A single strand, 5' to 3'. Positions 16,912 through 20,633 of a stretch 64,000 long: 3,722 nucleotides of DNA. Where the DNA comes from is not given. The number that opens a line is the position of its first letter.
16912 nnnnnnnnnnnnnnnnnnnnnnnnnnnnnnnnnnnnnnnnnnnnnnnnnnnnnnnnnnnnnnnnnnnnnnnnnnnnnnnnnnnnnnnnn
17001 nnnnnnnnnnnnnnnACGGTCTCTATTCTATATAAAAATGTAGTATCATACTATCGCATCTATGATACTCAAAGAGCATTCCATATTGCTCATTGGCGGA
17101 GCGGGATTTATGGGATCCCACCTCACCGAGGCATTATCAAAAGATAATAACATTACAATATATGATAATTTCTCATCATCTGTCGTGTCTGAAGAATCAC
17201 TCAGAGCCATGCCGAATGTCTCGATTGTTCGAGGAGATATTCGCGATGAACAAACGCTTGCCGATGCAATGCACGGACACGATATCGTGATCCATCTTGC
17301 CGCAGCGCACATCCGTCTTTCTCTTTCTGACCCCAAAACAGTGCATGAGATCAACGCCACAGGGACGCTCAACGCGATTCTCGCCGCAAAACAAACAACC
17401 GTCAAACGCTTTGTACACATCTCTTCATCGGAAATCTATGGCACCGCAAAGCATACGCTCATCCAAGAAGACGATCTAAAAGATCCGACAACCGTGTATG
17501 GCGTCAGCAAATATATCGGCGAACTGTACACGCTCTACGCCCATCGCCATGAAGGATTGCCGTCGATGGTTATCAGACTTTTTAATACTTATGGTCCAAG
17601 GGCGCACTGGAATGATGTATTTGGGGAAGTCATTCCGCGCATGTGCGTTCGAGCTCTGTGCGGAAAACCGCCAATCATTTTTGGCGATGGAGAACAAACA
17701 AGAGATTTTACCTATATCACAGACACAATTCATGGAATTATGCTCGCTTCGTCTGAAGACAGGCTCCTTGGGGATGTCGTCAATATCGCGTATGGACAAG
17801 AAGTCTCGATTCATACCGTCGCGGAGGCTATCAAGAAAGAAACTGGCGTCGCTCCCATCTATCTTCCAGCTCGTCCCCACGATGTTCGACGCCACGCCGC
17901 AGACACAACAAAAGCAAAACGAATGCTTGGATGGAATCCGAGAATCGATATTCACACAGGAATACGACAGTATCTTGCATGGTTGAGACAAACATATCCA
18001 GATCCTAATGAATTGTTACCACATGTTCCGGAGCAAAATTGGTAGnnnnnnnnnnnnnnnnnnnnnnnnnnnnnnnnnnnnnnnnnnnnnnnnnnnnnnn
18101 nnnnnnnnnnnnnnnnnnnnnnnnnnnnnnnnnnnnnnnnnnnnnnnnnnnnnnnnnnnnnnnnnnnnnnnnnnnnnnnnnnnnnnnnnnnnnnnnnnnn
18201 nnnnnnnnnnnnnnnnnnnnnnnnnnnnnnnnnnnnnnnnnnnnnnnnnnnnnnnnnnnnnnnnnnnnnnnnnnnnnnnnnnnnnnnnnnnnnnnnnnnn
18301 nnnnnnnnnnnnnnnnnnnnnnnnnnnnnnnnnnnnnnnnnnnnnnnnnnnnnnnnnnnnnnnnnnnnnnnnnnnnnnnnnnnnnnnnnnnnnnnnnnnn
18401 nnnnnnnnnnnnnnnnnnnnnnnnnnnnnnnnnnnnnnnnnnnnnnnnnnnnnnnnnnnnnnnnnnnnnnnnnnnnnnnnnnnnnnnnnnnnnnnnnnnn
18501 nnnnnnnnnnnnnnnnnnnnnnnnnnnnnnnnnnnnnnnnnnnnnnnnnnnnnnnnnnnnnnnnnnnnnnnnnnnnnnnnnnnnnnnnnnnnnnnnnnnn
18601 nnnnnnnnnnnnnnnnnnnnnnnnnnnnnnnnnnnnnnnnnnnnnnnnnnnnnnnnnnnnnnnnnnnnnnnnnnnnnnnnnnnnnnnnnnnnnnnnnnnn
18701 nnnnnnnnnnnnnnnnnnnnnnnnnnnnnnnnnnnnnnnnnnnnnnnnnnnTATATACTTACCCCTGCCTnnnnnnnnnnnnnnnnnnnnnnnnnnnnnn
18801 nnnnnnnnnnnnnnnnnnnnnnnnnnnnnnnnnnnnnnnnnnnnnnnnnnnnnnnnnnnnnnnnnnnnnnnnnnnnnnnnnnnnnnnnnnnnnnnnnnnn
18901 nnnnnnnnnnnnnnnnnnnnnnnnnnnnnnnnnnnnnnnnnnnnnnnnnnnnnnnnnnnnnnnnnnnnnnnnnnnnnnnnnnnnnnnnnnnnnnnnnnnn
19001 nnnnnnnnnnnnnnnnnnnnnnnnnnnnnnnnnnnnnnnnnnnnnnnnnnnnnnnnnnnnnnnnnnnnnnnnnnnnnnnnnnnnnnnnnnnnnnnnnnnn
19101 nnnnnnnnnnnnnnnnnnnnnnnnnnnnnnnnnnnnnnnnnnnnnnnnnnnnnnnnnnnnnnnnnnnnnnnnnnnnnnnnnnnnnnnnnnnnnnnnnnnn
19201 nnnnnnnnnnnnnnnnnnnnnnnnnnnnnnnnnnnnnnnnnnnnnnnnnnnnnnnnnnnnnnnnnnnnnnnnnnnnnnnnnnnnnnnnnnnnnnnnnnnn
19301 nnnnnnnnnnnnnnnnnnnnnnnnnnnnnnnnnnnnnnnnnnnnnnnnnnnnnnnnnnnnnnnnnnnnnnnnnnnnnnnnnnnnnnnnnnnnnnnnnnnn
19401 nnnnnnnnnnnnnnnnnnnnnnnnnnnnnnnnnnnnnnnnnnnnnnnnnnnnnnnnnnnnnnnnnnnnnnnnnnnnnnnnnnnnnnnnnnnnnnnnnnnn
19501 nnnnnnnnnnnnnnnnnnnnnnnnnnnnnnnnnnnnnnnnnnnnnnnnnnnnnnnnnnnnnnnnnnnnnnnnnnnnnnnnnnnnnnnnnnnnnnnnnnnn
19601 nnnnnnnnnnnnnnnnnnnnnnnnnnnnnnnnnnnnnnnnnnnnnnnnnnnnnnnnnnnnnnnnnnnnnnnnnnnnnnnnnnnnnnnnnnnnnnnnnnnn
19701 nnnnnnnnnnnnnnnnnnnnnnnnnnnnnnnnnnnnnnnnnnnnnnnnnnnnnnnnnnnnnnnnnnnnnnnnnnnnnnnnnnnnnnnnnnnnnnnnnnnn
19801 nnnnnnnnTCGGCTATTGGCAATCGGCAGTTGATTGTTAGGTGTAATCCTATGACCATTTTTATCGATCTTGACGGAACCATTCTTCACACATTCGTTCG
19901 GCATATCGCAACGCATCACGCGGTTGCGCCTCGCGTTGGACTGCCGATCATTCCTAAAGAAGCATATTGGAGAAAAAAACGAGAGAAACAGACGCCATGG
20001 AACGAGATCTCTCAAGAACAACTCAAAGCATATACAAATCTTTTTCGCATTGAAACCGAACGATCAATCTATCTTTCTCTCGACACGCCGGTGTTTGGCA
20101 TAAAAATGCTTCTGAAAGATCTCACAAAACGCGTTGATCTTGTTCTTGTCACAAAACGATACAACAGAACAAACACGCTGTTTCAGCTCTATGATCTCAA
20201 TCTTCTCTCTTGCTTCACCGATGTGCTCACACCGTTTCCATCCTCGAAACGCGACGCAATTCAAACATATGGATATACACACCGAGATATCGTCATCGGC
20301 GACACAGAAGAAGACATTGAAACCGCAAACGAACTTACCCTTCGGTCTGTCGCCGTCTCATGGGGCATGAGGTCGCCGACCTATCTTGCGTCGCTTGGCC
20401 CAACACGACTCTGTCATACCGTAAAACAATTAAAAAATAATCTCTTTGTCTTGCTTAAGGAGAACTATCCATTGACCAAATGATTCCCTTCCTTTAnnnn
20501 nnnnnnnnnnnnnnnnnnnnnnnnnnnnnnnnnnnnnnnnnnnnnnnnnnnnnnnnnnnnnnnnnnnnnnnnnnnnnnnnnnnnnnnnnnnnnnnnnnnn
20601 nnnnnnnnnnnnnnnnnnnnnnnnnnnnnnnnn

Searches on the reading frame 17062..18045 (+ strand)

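Call 73: search_protein_families(library=pfam, proteins=[window:17062-18045:+], max_evalue=0.0001)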
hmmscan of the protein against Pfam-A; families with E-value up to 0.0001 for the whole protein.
window:17062-18045:+ (327 aa): 9 families
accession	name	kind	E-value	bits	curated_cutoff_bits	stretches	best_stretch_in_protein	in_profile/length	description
PF16363.11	GDP_Man_Dehyd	-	2.9e-55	188.5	27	1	9-303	1-331/332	GDP-mannose 4,6 dehydratase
PF01370.27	Epimerase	-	8.4e-51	173.1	20.9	1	8-243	1-240/240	NAD dependent epimerase/dehydratase family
PF01073.25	3Beta_HSD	-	1.4e-21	77.2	22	1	10-230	2-229/280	3-beta hydroxysteroid dehydrogenase/isomerase family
PF02719.21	Polysacc_synt_2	-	2.4e-16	60.2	20.2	1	8-262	1-248/293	Polysaccharide biosynthesis protein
PF04321.23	RmlD_sub_bind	-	1.1e-14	54.6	27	1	7-179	2-154/287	RmlD substrate binding domain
PF13460.12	NAD_binding_10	-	9.6e-14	52.1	27.2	1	12-131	1-107/184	NAD(P)H-binding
PF07993.18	NAD_binding_4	-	9.9e-13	48.3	20.1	1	33-174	42-205/258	Male sterility protein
PF05368.20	NmrA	-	1.6e-06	28.4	27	1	6-119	3-104/298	NmrA-like family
PF03435.24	Sacchrp_dh_NADP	-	3.1e-05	24.8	25.1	1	8-84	1-80/129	Saccharopine dehydrogenase NADP binding domain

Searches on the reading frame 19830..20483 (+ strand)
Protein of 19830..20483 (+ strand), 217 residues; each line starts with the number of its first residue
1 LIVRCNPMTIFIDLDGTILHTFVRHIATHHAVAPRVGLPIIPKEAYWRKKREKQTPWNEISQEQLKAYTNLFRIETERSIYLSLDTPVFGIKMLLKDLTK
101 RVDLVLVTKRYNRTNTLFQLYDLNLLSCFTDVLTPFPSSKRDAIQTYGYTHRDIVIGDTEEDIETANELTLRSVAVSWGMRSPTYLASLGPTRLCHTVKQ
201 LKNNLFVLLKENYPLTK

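Call 73: search_protein_families(library=pfam, proteins=[window:19830-20483:+], max_evalue=0.0001)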
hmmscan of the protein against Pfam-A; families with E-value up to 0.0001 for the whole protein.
window:19830-20483:+ (217 aa): 3 families
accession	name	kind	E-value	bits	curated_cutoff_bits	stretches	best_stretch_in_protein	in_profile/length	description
PF13419.12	HAD_2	-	2.7e-08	34.6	23.8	1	12-176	3-178/178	Haloacid dehalogenase-like hydrolase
PF00702.32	Hydrolase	-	1e-07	33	26.4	1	8-168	2-189/191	haloacid dehalogenase-like hydrolase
PF13242.12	Hydrolase_like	-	5.1e-06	26.8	22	1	135-200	5-74/75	HAD-hyrolase-like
